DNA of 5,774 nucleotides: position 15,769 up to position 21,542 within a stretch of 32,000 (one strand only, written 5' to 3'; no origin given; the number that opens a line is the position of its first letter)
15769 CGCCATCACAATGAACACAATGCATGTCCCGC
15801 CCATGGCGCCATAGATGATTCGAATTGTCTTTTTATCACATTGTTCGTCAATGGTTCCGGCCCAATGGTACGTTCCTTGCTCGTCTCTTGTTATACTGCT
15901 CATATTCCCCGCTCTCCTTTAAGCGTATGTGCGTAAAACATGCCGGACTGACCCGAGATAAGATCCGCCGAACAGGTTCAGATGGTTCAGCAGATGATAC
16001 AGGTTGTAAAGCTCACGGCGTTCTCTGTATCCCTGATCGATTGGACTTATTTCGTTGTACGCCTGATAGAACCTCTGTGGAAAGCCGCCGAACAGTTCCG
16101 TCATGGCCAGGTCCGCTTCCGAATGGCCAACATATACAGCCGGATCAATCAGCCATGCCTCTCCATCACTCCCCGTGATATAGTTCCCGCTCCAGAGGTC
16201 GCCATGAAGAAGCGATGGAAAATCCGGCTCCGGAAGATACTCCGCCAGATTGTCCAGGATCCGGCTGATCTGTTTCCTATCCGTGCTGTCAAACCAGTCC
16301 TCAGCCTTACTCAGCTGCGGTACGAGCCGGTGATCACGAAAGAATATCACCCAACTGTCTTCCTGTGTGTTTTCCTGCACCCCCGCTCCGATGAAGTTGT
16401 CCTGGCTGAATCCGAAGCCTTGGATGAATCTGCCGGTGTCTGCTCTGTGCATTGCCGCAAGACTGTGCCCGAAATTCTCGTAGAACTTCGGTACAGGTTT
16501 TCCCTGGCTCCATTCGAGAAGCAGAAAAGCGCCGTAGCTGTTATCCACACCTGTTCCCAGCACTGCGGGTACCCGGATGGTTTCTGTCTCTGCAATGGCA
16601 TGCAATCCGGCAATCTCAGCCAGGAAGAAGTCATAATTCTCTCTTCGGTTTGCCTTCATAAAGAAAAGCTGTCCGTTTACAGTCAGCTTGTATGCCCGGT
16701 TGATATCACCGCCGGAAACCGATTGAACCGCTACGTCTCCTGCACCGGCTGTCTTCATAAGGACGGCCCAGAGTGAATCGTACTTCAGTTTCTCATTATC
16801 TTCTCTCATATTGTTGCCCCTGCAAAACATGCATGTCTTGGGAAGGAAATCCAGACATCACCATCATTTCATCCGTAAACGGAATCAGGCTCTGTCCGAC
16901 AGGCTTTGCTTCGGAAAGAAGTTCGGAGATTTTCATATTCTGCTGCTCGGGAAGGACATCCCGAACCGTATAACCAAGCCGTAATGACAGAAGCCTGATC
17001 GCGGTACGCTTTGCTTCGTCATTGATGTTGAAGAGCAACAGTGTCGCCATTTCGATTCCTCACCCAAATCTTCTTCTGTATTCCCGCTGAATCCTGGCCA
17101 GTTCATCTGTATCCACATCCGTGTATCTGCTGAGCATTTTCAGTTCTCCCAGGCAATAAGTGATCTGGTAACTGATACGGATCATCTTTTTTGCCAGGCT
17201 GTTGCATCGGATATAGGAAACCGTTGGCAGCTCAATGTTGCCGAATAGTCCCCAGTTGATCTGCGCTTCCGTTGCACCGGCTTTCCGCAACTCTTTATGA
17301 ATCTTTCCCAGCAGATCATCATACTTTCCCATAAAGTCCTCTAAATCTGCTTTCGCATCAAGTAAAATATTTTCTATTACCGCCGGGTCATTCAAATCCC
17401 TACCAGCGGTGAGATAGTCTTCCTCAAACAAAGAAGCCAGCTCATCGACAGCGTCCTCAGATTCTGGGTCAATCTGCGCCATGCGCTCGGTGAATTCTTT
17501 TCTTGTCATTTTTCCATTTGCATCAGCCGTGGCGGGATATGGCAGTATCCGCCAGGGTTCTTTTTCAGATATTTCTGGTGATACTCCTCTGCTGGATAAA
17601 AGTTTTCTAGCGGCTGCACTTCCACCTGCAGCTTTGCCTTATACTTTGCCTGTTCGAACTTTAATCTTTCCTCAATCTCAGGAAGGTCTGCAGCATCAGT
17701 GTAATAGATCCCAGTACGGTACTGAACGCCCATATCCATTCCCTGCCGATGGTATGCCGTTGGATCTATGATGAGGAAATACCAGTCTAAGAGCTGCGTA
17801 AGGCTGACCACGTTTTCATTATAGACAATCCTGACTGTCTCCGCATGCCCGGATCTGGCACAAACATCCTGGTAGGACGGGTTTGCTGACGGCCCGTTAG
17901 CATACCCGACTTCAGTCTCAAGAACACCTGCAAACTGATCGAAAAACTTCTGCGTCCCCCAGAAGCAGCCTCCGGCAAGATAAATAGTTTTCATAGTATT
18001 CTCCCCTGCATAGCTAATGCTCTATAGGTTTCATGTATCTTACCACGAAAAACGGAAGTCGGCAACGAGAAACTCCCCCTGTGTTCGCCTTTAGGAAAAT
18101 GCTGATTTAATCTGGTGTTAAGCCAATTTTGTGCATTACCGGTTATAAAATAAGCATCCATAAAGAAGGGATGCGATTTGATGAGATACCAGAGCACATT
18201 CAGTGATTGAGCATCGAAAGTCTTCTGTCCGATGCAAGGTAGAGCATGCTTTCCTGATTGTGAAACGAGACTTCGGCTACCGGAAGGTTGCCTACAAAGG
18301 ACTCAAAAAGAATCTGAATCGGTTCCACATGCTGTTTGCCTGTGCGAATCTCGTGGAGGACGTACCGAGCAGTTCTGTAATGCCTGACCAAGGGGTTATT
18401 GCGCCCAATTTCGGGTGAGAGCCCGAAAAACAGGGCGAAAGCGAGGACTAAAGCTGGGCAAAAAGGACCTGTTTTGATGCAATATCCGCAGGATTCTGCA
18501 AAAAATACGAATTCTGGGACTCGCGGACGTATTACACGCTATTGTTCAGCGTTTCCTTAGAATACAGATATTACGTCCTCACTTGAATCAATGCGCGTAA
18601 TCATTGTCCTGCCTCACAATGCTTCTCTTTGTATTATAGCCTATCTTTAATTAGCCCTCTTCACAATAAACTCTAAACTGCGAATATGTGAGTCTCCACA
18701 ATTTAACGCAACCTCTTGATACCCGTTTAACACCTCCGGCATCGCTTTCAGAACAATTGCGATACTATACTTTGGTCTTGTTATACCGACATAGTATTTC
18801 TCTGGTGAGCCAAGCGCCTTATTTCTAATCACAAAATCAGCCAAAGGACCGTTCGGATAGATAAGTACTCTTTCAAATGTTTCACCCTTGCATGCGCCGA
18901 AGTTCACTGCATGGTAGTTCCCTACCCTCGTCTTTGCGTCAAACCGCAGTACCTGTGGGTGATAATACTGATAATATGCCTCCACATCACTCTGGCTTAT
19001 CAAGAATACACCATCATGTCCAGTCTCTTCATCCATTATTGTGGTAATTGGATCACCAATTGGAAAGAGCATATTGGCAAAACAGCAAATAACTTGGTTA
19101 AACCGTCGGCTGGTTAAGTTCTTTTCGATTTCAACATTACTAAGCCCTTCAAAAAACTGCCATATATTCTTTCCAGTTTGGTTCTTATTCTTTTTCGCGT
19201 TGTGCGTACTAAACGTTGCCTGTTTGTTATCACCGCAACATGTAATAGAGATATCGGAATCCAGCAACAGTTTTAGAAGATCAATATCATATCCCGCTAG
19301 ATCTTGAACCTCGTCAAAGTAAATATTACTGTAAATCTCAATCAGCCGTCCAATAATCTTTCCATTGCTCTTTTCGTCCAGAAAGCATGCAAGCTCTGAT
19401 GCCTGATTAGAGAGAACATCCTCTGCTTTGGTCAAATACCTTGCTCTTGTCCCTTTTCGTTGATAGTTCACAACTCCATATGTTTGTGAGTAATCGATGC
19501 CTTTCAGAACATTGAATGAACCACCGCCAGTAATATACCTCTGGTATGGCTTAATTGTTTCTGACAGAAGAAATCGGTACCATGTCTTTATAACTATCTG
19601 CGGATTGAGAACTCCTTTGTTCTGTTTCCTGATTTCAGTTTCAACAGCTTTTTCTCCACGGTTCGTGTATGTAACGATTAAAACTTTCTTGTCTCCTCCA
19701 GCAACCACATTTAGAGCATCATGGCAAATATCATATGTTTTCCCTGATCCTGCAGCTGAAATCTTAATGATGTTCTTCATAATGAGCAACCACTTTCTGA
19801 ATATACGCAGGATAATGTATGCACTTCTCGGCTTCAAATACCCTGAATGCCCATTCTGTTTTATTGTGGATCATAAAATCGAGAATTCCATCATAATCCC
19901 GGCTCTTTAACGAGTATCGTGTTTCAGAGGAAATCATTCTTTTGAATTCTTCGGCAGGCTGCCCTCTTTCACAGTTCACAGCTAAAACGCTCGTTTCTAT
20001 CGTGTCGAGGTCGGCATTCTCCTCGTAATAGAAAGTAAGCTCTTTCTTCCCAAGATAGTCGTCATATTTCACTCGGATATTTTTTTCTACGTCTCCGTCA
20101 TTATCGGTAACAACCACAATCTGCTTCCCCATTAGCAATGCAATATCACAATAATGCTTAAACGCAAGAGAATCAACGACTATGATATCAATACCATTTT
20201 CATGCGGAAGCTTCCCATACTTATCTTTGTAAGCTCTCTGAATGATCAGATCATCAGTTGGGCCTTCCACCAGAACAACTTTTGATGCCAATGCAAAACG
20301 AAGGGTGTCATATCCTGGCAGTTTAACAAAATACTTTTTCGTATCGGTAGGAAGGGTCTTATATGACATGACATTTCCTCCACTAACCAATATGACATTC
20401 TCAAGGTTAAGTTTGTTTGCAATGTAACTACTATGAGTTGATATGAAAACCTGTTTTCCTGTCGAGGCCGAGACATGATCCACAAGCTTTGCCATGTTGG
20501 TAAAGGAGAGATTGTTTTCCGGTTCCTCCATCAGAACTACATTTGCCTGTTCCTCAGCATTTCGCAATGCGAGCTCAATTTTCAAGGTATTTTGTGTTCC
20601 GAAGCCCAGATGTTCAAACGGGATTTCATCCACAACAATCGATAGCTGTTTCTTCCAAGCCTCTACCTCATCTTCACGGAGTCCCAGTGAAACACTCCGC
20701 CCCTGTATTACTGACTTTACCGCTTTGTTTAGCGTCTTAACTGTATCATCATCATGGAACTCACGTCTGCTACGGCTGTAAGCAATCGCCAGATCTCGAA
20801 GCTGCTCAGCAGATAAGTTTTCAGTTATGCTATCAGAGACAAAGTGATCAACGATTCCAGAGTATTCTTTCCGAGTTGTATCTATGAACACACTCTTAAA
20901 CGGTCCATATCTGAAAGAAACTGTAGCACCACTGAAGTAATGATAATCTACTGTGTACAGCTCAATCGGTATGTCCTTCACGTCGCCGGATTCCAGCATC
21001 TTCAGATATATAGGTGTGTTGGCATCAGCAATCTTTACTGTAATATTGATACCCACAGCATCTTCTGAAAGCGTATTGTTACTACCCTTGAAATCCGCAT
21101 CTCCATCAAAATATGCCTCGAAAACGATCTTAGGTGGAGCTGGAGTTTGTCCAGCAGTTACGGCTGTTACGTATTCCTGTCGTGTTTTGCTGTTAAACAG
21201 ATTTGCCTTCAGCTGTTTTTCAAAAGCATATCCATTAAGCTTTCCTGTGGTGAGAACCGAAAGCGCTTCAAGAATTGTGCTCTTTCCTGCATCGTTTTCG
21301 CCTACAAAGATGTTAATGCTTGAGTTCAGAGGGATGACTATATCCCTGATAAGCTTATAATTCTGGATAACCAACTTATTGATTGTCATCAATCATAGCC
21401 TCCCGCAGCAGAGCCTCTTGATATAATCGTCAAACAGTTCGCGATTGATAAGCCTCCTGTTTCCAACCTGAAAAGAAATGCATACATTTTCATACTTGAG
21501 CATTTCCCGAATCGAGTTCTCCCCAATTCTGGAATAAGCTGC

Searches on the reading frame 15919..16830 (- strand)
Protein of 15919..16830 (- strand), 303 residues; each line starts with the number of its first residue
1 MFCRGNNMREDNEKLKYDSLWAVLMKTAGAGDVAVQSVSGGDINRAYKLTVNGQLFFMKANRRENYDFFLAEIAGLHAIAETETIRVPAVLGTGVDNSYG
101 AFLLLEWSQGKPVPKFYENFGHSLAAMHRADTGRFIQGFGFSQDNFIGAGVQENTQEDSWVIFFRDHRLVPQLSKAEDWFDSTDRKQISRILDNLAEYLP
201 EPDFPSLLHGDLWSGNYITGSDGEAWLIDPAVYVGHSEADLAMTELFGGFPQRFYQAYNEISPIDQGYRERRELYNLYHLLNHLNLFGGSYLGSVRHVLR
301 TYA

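Call 28: search_protein_families(library=pfam, proteins=[window:15919-16830:-], max_evalue=0.001)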
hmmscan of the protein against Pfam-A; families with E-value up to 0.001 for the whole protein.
window:15919-16830:- (303 aa): 2 families
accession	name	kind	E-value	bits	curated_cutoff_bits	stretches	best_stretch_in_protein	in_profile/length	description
PF03881.20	Fructosamin_kin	-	1.8e-83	280.6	22.4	1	34-300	21-283/288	Fructosamine kinase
PF01636.29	APH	-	2.9e-13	50.6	23.2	1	36-273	3-238/239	Phosphotransferase enzyme family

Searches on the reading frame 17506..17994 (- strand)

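Call 30: search_protein_families(library=pfam, proteins=[window:17506-17994:-], max_evalue=0.001)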
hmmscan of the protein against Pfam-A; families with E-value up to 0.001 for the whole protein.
window:17506-17994:- (162 aa): 1 family
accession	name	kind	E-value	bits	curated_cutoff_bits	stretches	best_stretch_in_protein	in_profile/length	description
PF01625.27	PMSR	-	1.1e-57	195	23.7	1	3-152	1-153/153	Peptide methionine sulfoxide reductase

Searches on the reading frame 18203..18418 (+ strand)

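Call 75: search_protein_families(library=pfam, proteins=[window:18203-18418:+], max_evalue=0.01)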
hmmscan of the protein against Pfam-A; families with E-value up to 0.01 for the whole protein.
window:18203-18418:+ (71 aa): 2 families
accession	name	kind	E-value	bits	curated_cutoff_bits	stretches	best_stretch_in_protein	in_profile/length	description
PF01609.27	DDE_Tnp_1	-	8.1e-06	26.2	23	1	5-50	155-200/200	Transposase DDE domain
PF13751.12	DDE_Tnp_1_6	-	2.1e-05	25.2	25.1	1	7-50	77-121/125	Transposase DDE domain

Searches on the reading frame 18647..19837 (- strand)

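Call 3: search_protein_families(library=pfam, proteins=[window:18647-19837:-], max_evalue=0.01)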
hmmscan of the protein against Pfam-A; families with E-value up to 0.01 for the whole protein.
window:18647-19837:- (396 aa): 2 families
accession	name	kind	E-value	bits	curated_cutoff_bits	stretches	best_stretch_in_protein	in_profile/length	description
PF00580.27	UvrD-helicase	-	6e-11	43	23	2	156-215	200-259/271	UvrD/REP helicase N-terminal domain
PF13245.12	AAA_19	-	8.5e-06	26.4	25.1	1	22-207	13-129/134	AAA domain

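Call 4: search_protein_families(library=padloc, proteins=[window:18647-19837:-], max_evalue=0.01)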
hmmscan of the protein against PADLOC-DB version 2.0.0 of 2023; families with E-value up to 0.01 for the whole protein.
window:18647-19837:- (396 aa): 30 families (the best 25 are shown)
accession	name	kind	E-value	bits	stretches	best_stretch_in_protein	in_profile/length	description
PDLC00148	GajB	-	2.8e-93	310.9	1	20-364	1-354/369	UrvD helicase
PDLC00140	GajB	-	2.5e-88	294.8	1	20-364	1-347/365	UrvD helicase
PDLC00120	GajB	-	5.2e-23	79.9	1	24-209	4-196/458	UrvD helicase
PDLC00122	GajB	-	8.5e-16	55.9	1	20-283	16-269/502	UrvD helicase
PDLC00119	GajB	-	8.8e-12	42.7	2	23-157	17-154/565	UrvD helicase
PDLC00123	GajB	-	1.2e-10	38.7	1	21-213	17-221/540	UrvD helicase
PDLC00118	GajB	-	7.5e-10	36.3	1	20-256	5-236/515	UrvD helicase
PDLC00109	GajB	-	1.7e-08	31.4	1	20-73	5-60/647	UrvD helicase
PDLC00136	GajB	-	2.5e-08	31.3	1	149-259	185-290/570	UrvD helicase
PDLC00130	GajB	-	4e-08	30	1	22-111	17-110/589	UrvD helicase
PDLC00127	GajB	-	6.9e-08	29.4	2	21-103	21-104/594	UrvD helicase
PDLC03802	RTasHel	-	7.8e-08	29.6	2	26-87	24-86/675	DRT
PDLC00134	GajB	-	9.1e-06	23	1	141-211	186-256/431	UrvD helicase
PDLC04173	GajB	-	9.8e-06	22.8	1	26-85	15-70/471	-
PDLC00132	GajB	-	1.2e-05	22.1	1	167-213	213-260/625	UrvD helicase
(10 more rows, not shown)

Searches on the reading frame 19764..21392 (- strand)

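Call 3: search_protein_families(library=pfam, proteins=[window:19764-21392:-], max_evalue=0.01)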
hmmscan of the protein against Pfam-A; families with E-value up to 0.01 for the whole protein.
window:19764-21392:- (542 aa): 8 families
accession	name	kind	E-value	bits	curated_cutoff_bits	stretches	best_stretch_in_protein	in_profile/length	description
PF13175.12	AAA_15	-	4.7e-24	86.1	32.1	2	2-235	1-168/374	AAA ATPase domain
PF13304.12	AAA_21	-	2.3e-15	57.9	27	1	26-324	1-302/304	AAA domain, putative AbiEii toxin, Type IV TA system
PF20469.4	OLD-like_TOPRIM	-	5.1e-13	49.8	23.2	1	369-432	3-67/67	Overcoming lysogenization defect protein-like, TOPRIM domain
PF13476.12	AAA_23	-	9.6e-12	46.4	27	1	6-60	1-55/201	AAA domain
PF02463.25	SMC_N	-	4.5e-08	33.2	40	1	4-48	2-49/220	RecF/RecN/SMC N terminal domain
PF11398.14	DUF2813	-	2.3e-06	27.7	21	1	2-60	1-58/372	Protein of unknown function (DUF2813)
PF13555.12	AAA_29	-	0.00032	20.8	27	1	9-51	6-49/61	P-loop containing region of AAA domain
PF13514.12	AAA_27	-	0.0004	20.5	22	1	2-47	1-49/206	AAA domain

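Call 4: search_protein_families(library=padloc, proteins=[window:19764-21392:-], max_evalue=0.01)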
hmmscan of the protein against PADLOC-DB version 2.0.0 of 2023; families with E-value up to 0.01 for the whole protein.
window:19764-21392:- (542 aa): 124 families (the best 25 are shown)
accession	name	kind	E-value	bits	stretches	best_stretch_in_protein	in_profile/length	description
PDLC00102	GajA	-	5.7e-156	518.1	1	2-536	1-530/532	AAA ATPase domain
PDLC00098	GajA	-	1.3e-143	477.5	1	2-536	1-532/534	AAA ATPase domain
PDLC00078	GajA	-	1.9e-36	123.9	2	275-535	313-576/580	AAA ATPase domain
PDLC00080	GajA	-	2.1e-26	90.9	2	210-455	214-466/622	AAA ATPase domain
PDLC02979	AriA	-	2.8e-25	87.9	2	2-159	1-87/373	-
PDLC00099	GajA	-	3.2e-25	87.2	2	204-460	219-488/626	AAA ATPase domain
PDLC00091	GajA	-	9.3e-24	82.2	2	274-440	286-475/627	AAA ATPase domain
PDLC03878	NsnB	-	9.9e-23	79.4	1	4-331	2-287/345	-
PDLC00067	GajA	-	9.8e-22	75.1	2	277-453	299-481/604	AAA ATPase domain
PDLC00096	GajA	-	1.4e-21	74.9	2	259-478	261-498/630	AAA ATPase domain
PDLC00069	GajA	-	1.7e-21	74.3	2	2-95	1-82/687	AAA ATPase domain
PDLC04168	GajA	-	1.8e-21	74.5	2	201-437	187-436/570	-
PDLC00071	GajA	-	5.9e-21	72.9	2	229-446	216-450/588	AAA ATPase domain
PDLC00072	GajA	-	6.1e-21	72.5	2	262-446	320-516/709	AAA ATPase domain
PDLC00077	GajA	-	6.9e-21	72.4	2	234-475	274-540/616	AAA ATPase domain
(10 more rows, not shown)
